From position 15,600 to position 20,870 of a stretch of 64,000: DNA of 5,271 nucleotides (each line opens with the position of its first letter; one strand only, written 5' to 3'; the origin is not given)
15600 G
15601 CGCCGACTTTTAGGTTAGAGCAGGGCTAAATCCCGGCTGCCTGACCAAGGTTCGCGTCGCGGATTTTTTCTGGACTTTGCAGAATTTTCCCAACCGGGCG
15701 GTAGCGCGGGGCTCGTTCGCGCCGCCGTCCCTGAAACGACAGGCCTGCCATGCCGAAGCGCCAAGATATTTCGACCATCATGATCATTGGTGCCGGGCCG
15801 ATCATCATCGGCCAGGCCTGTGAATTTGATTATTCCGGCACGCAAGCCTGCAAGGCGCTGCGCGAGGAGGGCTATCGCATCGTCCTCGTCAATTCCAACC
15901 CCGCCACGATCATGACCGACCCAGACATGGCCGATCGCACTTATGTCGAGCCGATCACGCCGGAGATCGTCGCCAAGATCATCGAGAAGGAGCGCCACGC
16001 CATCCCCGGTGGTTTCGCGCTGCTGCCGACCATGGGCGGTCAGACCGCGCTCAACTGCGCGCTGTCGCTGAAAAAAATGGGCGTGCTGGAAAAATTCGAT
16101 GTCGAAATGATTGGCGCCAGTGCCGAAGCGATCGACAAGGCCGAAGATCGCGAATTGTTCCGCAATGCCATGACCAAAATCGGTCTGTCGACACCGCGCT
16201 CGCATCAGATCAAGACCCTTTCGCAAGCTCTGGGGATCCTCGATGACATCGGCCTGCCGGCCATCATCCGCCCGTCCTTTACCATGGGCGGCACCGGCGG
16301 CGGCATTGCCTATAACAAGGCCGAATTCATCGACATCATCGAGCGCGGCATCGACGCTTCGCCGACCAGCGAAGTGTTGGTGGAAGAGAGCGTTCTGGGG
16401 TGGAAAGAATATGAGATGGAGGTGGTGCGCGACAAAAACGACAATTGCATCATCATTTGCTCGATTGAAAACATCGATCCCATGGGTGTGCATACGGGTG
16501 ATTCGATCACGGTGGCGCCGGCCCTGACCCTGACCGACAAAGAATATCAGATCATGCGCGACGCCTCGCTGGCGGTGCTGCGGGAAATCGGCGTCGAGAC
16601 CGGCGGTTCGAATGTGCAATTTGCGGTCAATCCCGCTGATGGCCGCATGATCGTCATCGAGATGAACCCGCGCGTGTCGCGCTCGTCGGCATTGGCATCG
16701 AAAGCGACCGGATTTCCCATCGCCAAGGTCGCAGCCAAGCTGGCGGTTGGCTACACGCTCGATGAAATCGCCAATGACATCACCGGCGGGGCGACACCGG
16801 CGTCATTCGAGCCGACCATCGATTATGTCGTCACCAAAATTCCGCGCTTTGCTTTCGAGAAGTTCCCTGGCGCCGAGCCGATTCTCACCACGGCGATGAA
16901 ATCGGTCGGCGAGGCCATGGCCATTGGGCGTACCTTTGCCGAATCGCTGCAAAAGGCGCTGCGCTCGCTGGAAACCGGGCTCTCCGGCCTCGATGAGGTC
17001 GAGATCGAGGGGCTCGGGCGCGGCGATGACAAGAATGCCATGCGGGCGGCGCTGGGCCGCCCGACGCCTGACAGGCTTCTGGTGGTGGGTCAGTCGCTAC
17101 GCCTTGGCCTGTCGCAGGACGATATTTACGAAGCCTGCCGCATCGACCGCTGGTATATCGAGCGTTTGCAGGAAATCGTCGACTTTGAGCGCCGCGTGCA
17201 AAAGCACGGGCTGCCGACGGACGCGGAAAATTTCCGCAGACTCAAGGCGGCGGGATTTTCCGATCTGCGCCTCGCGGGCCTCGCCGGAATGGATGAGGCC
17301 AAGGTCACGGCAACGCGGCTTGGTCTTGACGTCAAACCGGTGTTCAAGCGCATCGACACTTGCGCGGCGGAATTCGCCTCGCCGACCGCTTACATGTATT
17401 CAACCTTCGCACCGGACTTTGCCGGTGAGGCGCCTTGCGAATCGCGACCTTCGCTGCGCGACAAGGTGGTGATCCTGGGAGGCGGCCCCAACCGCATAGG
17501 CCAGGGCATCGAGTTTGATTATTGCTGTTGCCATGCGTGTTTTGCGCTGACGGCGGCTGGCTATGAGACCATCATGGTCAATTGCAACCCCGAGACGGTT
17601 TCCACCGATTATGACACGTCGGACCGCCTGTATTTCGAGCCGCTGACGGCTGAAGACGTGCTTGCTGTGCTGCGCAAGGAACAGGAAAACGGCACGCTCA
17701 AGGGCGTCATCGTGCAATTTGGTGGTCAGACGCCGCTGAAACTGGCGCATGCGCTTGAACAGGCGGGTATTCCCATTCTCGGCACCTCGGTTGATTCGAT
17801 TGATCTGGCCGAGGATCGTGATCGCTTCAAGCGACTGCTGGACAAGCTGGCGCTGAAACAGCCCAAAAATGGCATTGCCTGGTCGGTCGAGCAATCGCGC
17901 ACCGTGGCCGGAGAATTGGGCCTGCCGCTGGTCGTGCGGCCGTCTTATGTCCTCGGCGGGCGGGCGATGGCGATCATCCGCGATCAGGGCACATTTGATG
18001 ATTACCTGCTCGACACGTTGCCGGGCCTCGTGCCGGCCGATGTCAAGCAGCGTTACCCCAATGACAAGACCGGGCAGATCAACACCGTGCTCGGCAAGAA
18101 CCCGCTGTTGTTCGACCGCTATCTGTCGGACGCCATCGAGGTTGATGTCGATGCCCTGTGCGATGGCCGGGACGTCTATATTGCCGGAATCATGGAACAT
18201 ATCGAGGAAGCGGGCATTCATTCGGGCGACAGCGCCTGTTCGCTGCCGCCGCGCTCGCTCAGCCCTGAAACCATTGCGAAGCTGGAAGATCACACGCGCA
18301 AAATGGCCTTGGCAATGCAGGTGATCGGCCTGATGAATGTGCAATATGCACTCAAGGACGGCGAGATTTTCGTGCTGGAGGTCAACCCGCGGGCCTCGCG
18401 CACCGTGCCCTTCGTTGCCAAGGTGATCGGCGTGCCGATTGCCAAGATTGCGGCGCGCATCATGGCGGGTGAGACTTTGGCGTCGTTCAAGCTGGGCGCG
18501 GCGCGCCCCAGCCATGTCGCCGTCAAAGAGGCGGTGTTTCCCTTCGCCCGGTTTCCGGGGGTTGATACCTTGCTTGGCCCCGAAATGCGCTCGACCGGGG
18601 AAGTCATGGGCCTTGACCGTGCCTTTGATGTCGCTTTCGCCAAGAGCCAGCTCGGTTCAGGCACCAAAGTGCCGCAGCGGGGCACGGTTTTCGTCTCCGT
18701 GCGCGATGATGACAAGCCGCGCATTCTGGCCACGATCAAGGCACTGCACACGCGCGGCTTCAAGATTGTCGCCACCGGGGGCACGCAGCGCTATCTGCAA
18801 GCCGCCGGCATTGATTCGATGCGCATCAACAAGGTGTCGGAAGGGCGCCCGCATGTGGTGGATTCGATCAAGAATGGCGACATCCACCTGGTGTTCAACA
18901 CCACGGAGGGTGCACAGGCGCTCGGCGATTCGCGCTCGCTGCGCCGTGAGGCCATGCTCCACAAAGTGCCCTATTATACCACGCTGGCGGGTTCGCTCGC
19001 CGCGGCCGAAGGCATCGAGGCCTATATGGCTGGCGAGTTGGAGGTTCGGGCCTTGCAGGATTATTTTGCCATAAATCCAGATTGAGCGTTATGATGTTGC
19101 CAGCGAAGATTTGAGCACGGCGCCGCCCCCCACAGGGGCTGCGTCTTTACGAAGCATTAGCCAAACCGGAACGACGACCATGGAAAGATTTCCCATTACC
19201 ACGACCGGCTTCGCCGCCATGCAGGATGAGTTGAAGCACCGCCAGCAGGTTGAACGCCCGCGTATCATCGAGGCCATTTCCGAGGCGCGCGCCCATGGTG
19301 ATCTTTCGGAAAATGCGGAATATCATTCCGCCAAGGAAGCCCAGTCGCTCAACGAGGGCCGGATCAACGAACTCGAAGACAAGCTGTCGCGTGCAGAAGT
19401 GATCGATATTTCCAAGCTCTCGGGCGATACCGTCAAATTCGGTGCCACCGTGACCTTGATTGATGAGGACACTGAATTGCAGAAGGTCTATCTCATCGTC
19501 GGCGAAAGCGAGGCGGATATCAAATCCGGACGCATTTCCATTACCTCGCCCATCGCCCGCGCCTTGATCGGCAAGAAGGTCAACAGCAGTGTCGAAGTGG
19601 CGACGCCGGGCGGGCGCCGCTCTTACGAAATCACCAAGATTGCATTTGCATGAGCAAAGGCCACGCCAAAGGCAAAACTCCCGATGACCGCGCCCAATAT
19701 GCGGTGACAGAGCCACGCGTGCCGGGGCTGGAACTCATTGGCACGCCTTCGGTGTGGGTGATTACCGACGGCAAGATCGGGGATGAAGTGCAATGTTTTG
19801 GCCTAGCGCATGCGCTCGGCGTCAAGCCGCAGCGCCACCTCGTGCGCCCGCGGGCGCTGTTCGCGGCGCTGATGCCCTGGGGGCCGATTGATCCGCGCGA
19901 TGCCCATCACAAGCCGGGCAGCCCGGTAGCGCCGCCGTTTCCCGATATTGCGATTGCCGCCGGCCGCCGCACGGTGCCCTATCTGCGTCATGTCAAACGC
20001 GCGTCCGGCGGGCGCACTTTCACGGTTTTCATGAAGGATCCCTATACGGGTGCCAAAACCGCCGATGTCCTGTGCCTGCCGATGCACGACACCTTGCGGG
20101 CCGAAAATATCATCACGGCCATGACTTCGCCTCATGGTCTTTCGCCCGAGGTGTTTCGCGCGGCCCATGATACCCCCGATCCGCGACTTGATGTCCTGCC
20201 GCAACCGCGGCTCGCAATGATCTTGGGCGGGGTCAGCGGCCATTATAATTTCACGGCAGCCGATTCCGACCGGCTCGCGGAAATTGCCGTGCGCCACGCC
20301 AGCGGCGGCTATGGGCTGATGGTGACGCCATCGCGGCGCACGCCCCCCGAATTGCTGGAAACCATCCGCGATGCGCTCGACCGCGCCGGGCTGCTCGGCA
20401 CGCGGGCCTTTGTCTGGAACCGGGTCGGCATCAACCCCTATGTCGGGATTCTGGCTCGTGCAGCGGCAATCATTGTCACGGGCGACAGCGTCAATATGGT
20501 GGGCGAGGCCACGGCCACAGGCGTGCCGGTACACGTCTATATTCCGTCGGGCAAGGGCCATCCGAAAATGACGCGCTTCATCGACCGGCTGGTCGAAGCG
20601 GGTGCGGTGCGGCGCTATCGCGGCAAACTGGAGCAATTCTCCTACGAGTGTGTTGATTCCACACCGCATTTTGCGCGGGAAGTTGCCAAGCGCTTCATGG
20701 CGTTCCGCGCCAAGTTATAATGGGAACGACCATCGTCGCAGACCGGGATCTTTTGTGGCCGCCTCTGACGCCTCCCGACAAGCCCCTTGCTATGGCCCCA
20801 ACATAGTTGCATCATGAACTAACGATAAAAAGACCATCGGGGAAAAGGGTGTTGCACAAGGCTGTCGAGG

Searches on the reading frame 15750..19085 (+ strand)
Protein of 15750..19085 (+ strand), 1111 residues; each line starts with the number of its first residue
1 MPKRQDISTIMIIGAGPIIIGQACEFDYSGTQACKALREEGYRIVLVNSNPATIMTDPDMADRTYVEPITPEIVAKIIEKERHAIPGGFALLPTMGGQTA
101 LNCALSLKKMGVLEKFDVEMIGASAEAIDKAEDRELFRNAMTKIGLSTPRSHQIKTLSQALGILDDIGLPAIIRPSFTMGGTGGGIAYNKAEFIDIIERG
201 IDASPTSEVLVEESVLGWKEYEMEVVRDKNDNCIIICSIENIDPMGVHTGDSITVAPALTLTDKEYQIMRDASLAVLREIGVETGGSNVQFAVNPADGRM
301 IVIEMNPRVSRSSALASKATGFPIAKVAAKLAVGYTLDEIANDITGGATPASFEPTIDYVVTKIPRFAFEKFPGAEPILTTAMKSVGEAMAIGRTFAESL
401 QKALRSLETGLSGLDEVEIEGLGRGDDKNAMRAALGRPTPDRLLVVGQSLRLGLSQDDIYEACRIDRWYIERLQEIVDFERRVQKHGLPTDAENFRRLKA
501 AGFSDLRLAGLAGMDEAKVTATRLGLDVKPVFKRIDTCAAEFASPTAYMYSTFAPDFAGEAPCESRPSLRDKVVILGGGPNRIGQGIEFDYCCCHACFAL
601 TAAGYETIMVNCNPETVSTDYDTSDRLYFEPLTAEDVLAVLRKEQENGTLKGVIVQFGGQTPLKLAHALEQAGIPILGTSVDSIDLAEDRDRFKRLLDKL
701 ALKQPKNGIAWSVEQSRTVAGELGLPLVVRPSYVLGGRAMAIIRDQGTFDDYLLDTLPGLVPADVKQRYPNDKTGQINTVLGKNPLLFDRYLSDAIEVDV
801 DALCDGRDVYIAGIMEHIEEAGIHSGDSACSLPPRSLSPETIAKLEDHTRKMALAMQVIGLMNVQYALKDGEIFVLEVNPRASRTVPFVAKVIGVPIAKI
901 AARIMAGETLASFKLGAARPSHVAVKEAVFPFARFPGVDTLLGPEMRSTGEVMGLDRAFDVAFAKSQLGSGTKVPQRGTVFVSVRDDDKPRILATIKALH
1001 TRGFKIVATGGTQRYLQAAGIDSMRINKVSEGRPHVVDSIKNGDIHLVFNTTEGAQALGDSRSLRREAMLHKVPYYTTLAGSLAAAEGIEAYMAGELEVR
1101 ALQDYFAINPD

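Call 67: search_protein_families(library=pfam, proteins=[window:15750-19085:+], max_evalue=0.00001)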
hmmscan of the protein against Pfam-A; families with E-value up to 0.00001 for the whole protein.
window:15750-19085:+ (1111 aa): 6 families
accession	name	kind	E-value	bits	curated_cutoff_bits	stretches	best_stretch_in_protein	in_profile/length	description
PF02786.22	CPSase_L_D2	-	5.8e-99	330.3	19.8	2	133-339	1-210/211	Carbamoyl-phosphate synthase L chain, ATP binding domain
PF25596.1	CPSase_L_D1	-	3e-95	314.6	27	2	571-685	3-117/118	Carbamoyl phosphate synthase preATP-grasp domain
PF02787.25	CPSase_L_D3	-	5.3e-22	78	26.6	1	434-511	2-79/80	Carbamoyl-phosphate synthetase large chain, oligomerisation domain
PF02142.27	MGS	-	7e-21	74.6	24.1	1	992-1077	2-94/94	MGS-like domain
PF02222.28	ATP-grasp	-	1.2e-08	35.2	27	0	140-310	2-164/179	ATP-grasp domain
PF15632.11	ATPgrasp_Ter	-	1.9e-07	31.4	29.1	0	843-908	47-111/131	ATP-grasp in the biosynthetic pathway with Ter operon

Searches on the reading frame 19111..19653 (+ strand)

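Call 67: search_protein_families(library=pfam, proteins=[window:19111-19653:+], max_evalue=0.00001)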
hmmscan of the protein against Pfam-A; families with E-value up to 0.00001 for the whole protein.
window:19111-19653:+ (180 aa): 2 families
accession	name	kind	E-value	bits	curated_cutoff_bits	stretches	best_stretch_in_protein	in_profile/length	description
PF03449.20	GreA_GreB_N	-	5.5e-31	107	24.5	1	28-97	2-71/71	Transcription elongation factor, N-terminal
PF01272.25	GreA_GreB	-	1.9e-26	92.3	26.9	1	105-178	3-76/77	Transcription elongation factor, GreA/GreB, C-term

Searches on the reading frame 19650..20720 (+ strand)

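Call 67: search_protein_families(library=pfam, proteins=[window:19650-20720:+], max_evalue=0.00001)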
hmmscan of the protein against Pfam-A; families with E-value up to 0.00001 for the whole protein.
window:19650-20720:+ (356 aa): 1 family
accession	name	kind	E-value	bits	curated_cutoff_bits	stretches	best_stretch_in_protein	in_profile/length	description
PF06258.17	Mito_fiss_Elm1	-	1.3e-80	271.2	27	1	44-349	2-304/304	Mitochondrial fission ELM1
